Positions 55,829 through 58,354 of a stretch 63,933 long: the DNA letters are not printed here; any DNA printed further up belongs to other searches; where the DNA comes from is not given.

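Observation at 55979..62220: Uncharacterised envelope system: two paralogous 'ectodomain-first' phosphodiesterase-like polytopic proteins bracketing a GT4 glycosyltransferase and an L,D-transpeptidase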

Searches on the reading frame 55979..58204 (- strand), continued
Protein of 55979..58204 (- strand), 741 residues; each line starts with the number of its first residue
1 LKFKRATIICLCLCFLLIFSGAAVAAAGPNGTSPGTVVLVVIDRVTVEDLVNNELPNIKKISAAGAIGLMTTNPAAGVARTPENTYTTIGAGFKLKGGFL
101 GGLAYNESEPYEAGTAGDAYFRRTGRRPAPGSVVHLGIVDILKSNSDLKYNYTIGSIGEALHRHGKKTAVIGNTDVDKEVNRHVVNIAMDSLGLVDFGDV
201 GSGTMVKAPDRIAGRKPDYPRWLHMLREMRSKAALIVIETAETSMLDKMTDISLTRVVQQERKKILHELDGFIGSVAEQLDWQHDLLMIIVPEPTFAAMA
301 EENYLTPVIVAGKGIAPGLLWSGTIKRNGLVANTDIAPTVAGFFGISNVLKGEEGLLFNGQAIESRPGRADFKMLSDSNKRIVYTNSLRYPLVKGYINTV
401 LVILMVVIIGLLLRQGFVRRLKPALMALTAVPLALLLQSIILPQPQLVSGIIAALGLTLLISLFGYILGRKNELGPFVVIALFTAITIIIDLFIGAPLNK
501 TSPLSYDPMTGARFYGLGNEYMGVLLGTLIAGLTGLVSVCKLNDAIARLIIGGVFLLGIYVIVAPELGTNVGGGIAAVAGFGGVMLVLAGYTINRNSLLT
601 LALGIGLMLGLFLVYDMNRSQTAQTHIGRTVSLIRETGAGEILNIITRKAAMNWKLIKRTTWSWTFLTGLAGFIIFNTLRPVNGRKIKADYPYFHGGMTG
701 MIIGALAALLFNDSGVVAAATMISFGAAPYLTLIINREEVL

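Call 19: predict_structure(alignment_id=A1)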
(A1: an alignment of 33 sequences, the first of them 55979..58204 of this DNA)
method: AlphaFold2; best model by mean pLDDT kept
length: 741 residues; sequences in the alignment: 33
mean_pLDDT: 88.1   pTM: 0.84
mean pLDDT of the five models: 88.1, 87.7, 86.8, 86.5, 85.8
residues with pLDDT >= 90: 482; 70-90: 201; 50-70: 37; < 50: 21
segments of 3 or more residues with pLDDT < 50: 19-31, 350-354
pLDDT, mean of each block of 10 residues (from residue 1): 64 60 34 81 95 95 95 89 94 91 94 94 92 94 85 90 94 88 96 95 90 92 95 96 92 92 96 97 96 94 95 94 86 94 77 63 89 92 91 95 95 89 96 94 84 95 96 95 96 88 86 71 96 95 91 94 81 91 93 87 86 77 65 71 79 87 93 83 85 93 93 91 95 82 50
secondary structure, 60 per line:
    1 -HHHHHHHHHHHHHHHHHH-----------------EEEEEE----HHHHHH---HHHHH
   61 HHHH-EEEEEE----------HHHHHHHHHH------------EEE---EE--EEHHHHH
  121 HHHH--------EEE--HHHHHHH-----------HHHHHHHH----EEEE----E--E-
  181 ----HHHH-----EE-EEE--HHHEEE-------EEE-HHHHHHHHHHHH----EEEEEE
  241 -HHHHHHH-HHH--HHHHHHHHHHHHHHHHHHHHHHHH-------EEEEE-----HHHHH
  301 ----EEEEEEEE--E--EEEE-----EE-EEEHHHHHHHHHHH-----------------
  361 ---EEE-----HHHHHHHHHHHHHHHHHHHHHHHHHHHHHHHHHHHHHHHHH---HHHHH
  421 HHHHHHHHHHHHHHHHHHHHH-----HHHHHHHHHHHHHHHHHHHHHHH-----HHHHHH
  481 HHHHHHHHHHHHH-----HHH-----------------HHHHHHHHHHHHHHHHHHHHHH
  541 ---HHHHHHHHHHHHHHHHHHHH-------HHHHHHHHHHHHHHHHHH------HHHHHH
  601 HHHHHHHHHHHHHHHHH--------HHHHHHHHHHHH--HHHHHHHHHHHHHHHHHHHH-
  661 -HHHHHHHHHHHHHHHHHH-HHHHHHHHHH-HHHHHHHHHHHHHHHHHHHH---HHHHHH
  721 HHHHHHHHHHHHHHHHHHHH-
elements in order (helices of 4 or more, strands of 3 or more residues): H2-19 E37-42 H47-52 H56-64 E66-71 H82-91 E104-106 H116-124 E133-135 H138-144 H156-163 E168-171 H185-188 E197-199 E205-207 E215-217 H219-230 E235-240 H242-248 H255-278 E286-290 H296-300 E305-312 E318-321 E330-332 H333-343 E364-366 H372-412 H416-441 H447-469 H475-493 H519-540 H544-563 H571-588 H595-617 H626-637 H640-659 H662-679 H681-690 H692-711 H715-740
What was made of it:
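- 55979..58204 (-): par1: a canonical member of the family (741 aa, TTG start). Its stop overlaps the hslO start by 4 nt. The AlphaFold2 model has pLDDT 88 and pTM 0.84 (call 19).
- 58127..58183 (-): par1 N-terminal membrane anchor (residues 8-26), N terminus inside. Helix 2-19 in the model (call 19).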

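Call 21: fold_search(model_id=the predicted structure, library=pdb)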
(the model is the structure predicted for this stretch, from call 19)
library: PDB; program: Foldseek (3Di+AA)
matches with E <= 10: 610; with E <= 0.001: 135
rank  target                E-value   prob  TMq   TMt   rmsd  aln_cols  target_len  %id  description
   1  2zkt_A                7.3e-07  1.00  0.26  0.52  10.1       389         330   13  Structure of PH0037 protein from Pyrococcus horikoshii (released 2009-04-21)
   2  2zkt_B                1.5e-06  1.00  0.25  0.46  14.0       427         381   13  Structure of PH0037 protein from Pyrococcus horikoshii (released 2009-04-21)
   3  4uop_B                8.4e-06  1.00  0.27  0.46   8.6       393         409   11  Crystal structure of the lipoteichoic acid synthase LtaP from Listeria monocytogenes (released 2014-08-27)
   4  3ed4_B                8.4e-06  1.00  0.25  0.38  14.7       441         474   11  Crystal structure of putative arylsulfatase from escherichia coli (released 2008-09-16)
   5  4uop_A                9.7e-06  1.00  0.26  0.45   8.4       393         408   13  Crystal structure of the lipoteichoic acid synthase LtaP from Listeria monocytogenes (released 2014-08-27)
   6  7stv                  1.2e-05  1.00  0.26  0.41   9.5       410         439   14  Crystal structure of sulfatase from Pedobacter yulinensis (released 2022-01-26)
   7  4uoo_A                1.7e-05  1.00  0.27  0.45   9.2       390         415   12  Structure of lipoteichoic acid synthase LtaS from Listeria monocytogenes (released 2014-08-27)
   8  9fvt_A                1.9e-05  1.00  0.24  0.32  10.2       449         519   11  Crystal structure of marine sulfatase (OpSulf1) from Ochrovirga pacifica (released 2024-07-17)
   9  5tcd_A                2.0e-05  1.00  0.24  0.43  12.4       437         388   10  Human alkaline sphingomyelinase (ENPP7) in complex with phosphocholine (released 2017-03-22)
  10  2w5r                  2.6e-05  1.00  0.26  0.42   9.6       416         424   11  Structure-based mechanism of lipoteichoic acid synthesis by Staphylococcus aureus LtaS. (released 2009-02-03)
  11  6fny_C                2.7e-05  1.00  0.23  0.33  11.4       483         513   12  CRYSTAL STRUCTURE OF A CHOLINE SULFATASE FROM SINORHIZOBIUM MELLILOTI (released 2018-02-28)
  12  6fny_H                3.1e-05  1.00  0.24  0.34  10.3       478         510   12  CRYSTAL STRUCTURE OF A CHOLINE SULFATASE FROM SINORHIZOBIUM MELLILOTI (released 2018-02-28)
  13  7stt                  3.4e-05  1.00  0.25  0.40   9.7       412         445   13  Crystal structure of sulfatase from Pedobacter yulinensis (released 2022-01-26)
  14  3un5_A                3.4e-05  1.00  0.24  0.42  11.4       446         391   14  Bacillus cereus phosphopentomutase T85E variant (released 2012-02-29)
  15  2w5q                  3.7e-05  1.00  0.28  0.45   9.1       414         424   12  Structure-based mechanism of lipoteichoic acid synthesis by Staphylococcus aureus LtaS. (released 2009-02-03)
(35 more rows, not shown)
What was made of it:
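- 57095..58126 (-): par1 extracytoplasmic AP-superfamily-fold domain (residues about 27-370). The canonical nucleophile and the His ligands are absent, but a conserved Asp/Asn/Arg/Ser set remains (N173, D175, R182, D242, R245, D270, S322, N333, D335). Foldseek in call 21.
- On Alkaline-phosphatase superfamily (fold level): Foldseek of the par1 model (pLDDT 88) gives 135 PDB hits at E<=1e-3, and all 50 listed are AP-superfamily members (calls 19, 21).
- Closest known: Bacterial AP-superfamily envelope enzymes LtaS, EptA/MCR-1 and OpgB. Same: LtaS and LtaP are among the top Foldseek hits (8e-6 to 4e-5; call 21).
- Closest known: YejM/PbgA/LapC. Same: It gives the lowest rmsd among the fold hits (call 21).
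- The outer domain has the AP-superfamily fold (call 21). YejM/PbgA periplasmic domains are among the fold matches and have the lowest rmsd (5.7-6.3 Å; call 21).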

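Call 31: search_protein_families(library=pfam, alignment_id=A1, max_evalue=10)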
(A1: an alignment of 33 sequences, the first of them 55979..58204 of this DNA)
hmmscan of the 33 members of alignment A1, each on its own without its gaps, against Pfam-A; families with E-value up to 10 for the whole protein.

A. member 1, window:55979-58204:- (741 aa): 0 families

B. families by the number of members that match (of 33 scanned): 26 families (the first 25 are shown)
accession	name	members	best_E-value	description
PF01676.23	Metalloenzyme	7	2.7e-06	Metalloenzyme superfamily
PF16347.10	SGSH_C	7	0.00078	N-sulphoglucosamine sulphohydrolase, C-terminal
PF00884.28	Sulfatase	6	0.00051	Sulfatase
PF01663.27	Phosphodiest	3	0.0012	Type I phosphodiesterase / nucleotide pyrophosphatase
PF18186.6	SLATT_4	2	0.0019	SMODS and SLOG-associating 2TM effector domain family 4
PF23636.1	DUF7144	1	0.00041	Domain of unknown function (DUF7144)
PF01027.25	Bax1-I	1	0.0031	Inhibitor of apoptosis-promoting Bax1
PF13936.12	HTH_38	1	0.016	Helix-turn-helix domain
PF17353.8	DUF5381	1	0.059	Family of unknown function (DUF5381)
PF16339.10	DUF4969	1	0.067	Domain of unknown function (DUF4969)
PF13567.11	DUF4131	1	0.087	Domain of unknown function (DUF4131)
PF18311.7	Rrp40_N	1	0.11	Exosome complex exonuclease Rrp40 N-terminal domain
PF10779.14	XhlA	1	0.15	Haemolysin XhlA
PF04082.23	Fungal_trans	1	0.19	Fungal specific transcription factor domain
PF07394.17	DUF1501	1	0.32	Protein of unknown function (DUF1501)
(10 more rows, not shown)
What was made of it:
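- On Alkaline-phosphatase superfamily (fold level): Pfam Metalloenzyme, Sulfatase and Phosphodiest match 3-7 of 33 members (call 31).
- Weak Pfam hits to Metalloenzyme, Sulfatase and Phosphodiest occur in some members (call 31).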

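Call 33: search_protein_representatives(alignment_id=A1)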
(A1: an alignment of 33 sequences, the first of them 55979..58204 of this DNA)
Query: 33 sequences, 736 profile positions. Proteins with E-value up to 0.001 (for the whole library): 6001; up to 1e-10: 4779; up to 1e-30: 3298. The best 150 are listed.
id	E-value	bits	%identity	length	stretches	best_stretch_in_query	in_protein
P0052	0.0e+00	1126.9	-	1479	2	8-726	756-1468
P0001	1.8e-293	991.9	-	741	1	3-731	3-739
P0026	1.5e-283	959.1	-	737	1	9-734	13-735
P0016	6.0e-275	930.6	-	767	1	21-732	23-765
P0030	4.0e-269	911.4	-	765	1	8-734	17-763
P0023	7.3e-269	910.5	-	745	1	4-730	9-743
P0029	1.2e-266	903.2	-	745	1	6-733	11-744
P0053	9.3e-266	900.3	-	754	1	9-731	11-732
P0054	1.5e-255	866.5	-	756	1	6-733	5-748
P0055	7.0e-254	861.0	-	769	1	32-730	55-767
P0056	4.1e-252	855.2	-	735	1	9-730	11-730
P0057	2.3e-251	852.7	-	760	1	3-733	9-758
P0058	9.8e-250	847.3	-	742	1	9-734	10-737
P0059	5.6e-248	841.5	-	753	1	22-733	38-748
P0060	6.0e-248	841.4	-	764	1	4-732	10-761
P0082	9.3e-230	781.3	-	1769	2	9-727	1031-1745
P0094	6.9e-224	761.8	-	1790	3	9-727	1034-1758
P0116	4.7e-211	719.4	-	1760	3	23-725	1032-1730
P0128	9.3e-208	708.5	-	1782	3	9-723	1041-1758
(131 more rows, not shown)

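Call 34: find_related_loci(query=A1, collection=genome_contigs, flank=6000)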
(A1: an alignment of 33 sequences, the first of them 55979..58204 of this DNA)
Query A1 (741 aa) in genome_contigs; peptide patterns used: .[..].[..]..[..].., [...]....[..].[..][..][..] (x = any residue, [..] = any of these).
600 stretches matched a pattern (row limit reached: there are more); 539 encode a relative of the query (tblastn E <= 1e-3); the best 80 are kept; 80 distinct loci.
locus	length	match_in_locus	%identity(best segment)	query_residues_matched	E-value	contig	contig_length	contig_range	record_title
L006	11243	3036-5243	45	18-739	0e+0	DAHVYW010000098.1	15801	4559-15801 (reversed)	MAG TPA_asm: Bacillota bacterium isolate clean791 k141_542900, whole genome shotgun sequence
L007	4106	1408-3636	45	8-735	0e+0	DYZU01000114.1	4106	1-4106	MAG TPA_asm: Thermincola sp. isolate AfrMine_TT107_49_105 k141_36130, whole genome shotgun sequence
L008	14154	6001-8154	43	28-735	0e+0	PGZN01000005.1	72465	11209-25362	MAG: Firmicutes bacterium HGW-Firmicutes-8 bjp_ig2158_scaffold_99, whole genome shotgun sequence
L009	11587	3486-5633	36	12-739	4e-133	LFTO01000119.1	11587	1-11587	MAG: Clostridiales bacterium DTU086 scaffold40488, whole genome shotgun sequence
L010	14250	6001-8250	37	1-739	4e-132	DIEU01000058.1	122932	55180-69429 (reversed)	MAG TPA_asm: Firmicutes bacterium UBA5766 UBA5766_contig_16160, whole genome shotgun sequence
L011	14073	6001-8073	37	38-738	7e-132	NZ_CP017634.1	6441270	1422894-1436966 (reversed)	Candidatus Formimonas warabiya strain DCMF chromosome, complete genome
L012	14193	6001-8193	36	5-739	2e-125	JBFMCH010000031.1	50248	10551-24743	MAG: Bacillota bacterium isolate MAG188 MAG188_31, whole genome shotgun sequence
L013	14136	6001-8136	38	29-738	3e-125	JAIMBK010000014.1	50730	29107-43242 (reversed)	MAG: Armatimonadota bacterium isolate HOT.MB2.58 Contig14, whole genome shotgun sequence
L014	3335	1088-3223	37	32-738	3e-127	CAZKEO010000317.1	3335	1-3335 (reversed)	MAG TPA_asm: uncultured Eubacteriales bacterium isolate SRP302447_co1_221 genome assembly, contig: NODE_88753_length_333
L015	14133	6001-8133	36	25-739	7e-123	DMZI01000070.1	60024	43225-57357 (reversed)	MAG TPA_asm: Desulfotomaculum sp. isolate UBA7919 contig_68, whole genome shotgun sequence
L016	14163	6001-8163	36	11-736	3e-122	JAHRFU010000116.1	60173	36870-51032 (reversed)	MAG: Desulforudis sp. isolate J_13 k141_25333, whole genome shotgun sequence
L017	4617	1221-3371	36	34-739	3e-123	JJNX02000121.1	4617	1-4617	Peptococcaceae bacterium SCADC1_2_3 contig_123, whole genome shotgun sequence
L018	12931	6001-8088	37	33-735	2e-121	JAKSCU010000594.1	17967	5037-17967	MAG: Bacillota bacterium isolate MAG.313 k141_7690789, whole genome shotgun sequence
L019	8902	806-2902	37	30-735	4e-121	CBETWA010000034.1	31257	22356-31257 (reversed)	MAG TPA_asm: uncultured bacterium isolate SRR13515398_concoct_14 genome assembly, contig: ERZ25510404.103, whole genome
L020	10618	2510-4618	36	32-740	3e-120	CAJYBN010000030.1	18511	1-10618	MAG TPA_asm: uncultured Peptococcaceae bacterium isolate SRR1628697_bin.3_MetaBAT_v2.12.1_MAG genome assembly, contig: N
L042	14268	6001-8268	32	30-734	5e-102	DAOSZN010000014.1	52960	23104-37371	MAG TPA_asm: Bacillota bacterium isolate AMR_MDS_2058 NODE_512_length_52960_cov_11.113146, whole genome shotgun sequence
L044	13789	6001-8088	33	33-739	1e-100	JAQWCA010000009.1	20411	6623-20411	MAG: Tepidanaerobacteraceae bacterium isolate STF2_232 NODE_6420_length_20411_cov_3.361270_Sandtown_F2, whole genome sho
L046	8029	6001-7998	35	1-682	1e-99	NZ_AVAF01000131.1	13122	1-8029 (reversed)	MAG: Thermoanaerobacter sp. A7A NODE_4319.4_length_13122_cov_141.315628, whole genome shotgun sequence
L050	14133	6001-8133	31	4-726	5e-98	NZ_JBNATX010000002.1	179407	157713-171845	MAG: Caldanaerobacter sp. isolate Kamch4342-3A-MB-04 bin3.fa-2, whole genome shotgun sequence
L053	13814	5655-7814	32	3-734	6e-97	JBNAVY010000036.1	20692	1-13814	MAG: Thermoanaerobacteraceae bacterium isolate Kamch4342-D-MF-050 bin61.fa-36, whole genome shotgun sequence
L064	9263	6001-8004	32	33-711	1e-91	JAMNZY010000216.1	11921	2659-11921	MAG: Bacillota bacterium isolate Bin_60 Bin_60_scaffold_6096, whole genome shotgun sequence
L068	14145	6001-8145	31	10-737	8e-91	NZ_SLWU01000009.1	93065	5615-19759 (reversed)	Caldanaerobacter subterraneus strain DSM 13054 Ga0310466_109, whole genome shotgun sequence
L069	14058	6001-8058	32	37-739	3e-89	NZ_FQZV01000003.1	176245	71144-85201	Geosporobacter subterraneus DSM 17957, whole genome shotgun sequence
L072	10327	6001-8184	31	3-739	3e-89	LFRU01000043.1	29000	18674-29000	MAG: Syntrophothermus sp. DTU052 scaffold616, whole genome shotgun sequence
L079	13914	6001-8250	32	9-734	2e-86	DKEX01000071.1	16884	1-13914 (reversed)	MAG TPA_asm: Firmicutes bacterium UBA6811 UBA6811_contig_7247, whole genome shotgun sequence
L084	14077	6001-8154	29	21-740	9e-87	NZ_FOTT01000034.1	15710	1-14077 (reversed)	Candidatus Frackibacter sp. WG13, whole genome shotgun sequence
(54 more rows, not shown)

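Call 41: search_protein_families(library=pfam, proteins=[P0052, P0082, P0094, P0116, P0128], max_evalue=0.01)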
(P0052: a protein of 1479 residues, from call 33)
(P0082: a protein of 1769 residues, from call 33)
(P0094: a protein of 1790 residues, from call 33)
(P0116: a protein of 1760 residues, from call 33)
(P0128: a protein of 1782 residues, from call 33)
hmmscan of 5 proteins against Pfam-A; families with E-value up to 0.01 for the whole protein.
P0052 (1479 aa): 0 families

P0082 (1769 aa): 2 families
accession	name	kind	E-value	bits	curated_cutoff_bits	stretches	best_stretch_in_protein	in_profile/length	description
PF00535.33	Glycos_transf_2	-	3.3e-15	56.9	23.3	1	806-927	4-130/168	Glycosyl transferase family 2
PF16347.10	SGSH_C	-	5e-05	23.9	29.3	0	359-393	30-64/154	N-sulphoglucosamine sulphohydrolase, C-terminal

P0094 (1790 aa): 2 families
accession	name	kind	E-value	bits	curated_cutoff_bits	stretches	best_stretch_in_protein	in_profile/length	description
PF00535.33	Glycos_transf_2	-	5.8e-14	52.8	23.3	1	810-924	3-122/168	Glycosyl transferase family 2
PF16347.10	SGSH_C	-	1.4e-06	29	29.3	0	1350-1385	29-64/154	N-sulphoglucosamine sulphohydrolase, C-terminal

P0116 (1760 aa): 2 families
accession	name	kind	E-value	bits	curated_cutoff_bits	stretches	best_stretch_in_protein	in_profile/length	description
PF00535.33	Glycos_transf_2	-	2.8e-15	57.1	23.3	1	792-913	3-129/168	Glycosyl transferase family 2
PF16347.10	SGSH_C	-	0.00023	21.8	29.3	0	356-396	30-70/154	N-sulphoglucosamine sulphohydrolase, C-terminal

P0128 (1782 aa): 2 families
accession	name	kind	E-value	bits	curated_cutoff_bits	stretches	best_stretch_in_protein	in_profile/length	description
PF00535.33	Glycos_transf_2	-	1.7e-14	54.5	23.3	1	815-924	3-117/168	Glycosyl transferase family 2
PF16347.10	SGSH_C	-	8.9e-07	29.6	29.3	0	1357-1393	29-65/154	N-sulphoglucosamine sulphohydrolase, C-terminal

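Call 43: find_encoding_contigs(protein=P0051, flank=7000, max_places=2)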
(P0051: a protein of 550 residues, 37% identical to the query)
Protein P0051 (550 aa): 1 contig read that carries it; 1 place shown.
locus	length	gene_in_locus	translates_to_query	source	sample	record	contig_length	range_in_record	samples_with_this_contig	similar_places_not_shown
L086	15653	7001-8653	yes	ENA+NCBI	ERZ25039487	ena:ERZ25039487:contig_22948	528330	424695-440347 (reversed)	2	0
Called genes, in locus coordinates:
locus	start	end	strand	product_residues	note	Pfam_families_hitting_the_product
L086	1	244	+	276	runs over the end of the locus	PF00795:CN_hydrolase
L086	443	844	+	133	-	PF08359:TetR_C_4 (weak), PF17932:TetR_C_24 (weak), PF17938:TetR_C_29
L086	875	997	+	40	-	-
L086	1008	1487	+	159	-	PF07332:Phage_holin_3_6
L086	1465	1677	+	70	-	PF12277:DUF3618 (faint)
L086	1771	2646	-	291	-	PF02645:DegV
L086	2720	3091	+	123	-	PF01521:Fe-S_biosyn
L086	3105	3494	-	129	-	PF00462:Glutaredoxin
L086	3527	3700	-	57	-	-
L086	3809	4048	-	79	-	PF01722:BolA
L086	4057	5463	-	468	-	PF07992:Pyr_redox_2 (weak), PF13450:NAD_binding_8 (faint), PF13454:NAD_binding_9 (faint)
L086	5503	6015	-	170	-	-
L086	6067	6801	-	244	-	PF06778:Chlor_dismutase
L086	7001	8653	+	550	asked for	-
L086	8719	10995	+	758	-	PF13439:Glyco_transf_4, PF13579:Glyco_trans_4_4, PF20706:GT4-conflict, PF00534:Glycos_transf_1, PF13692:Glyco_trans_1_4, PF13524:Glyco_trans_1_2, PF03706:LPG_synthase_TM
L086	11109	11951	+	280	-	-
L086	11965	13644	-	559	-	PF02607:B12-binding_2, PF02310:B12-binding, PF02965:Met_synt_B12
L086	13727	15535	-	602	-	PF02574:S-methyl_trans, PF00809:Pterin_bind, PF03599:CdhD (weak)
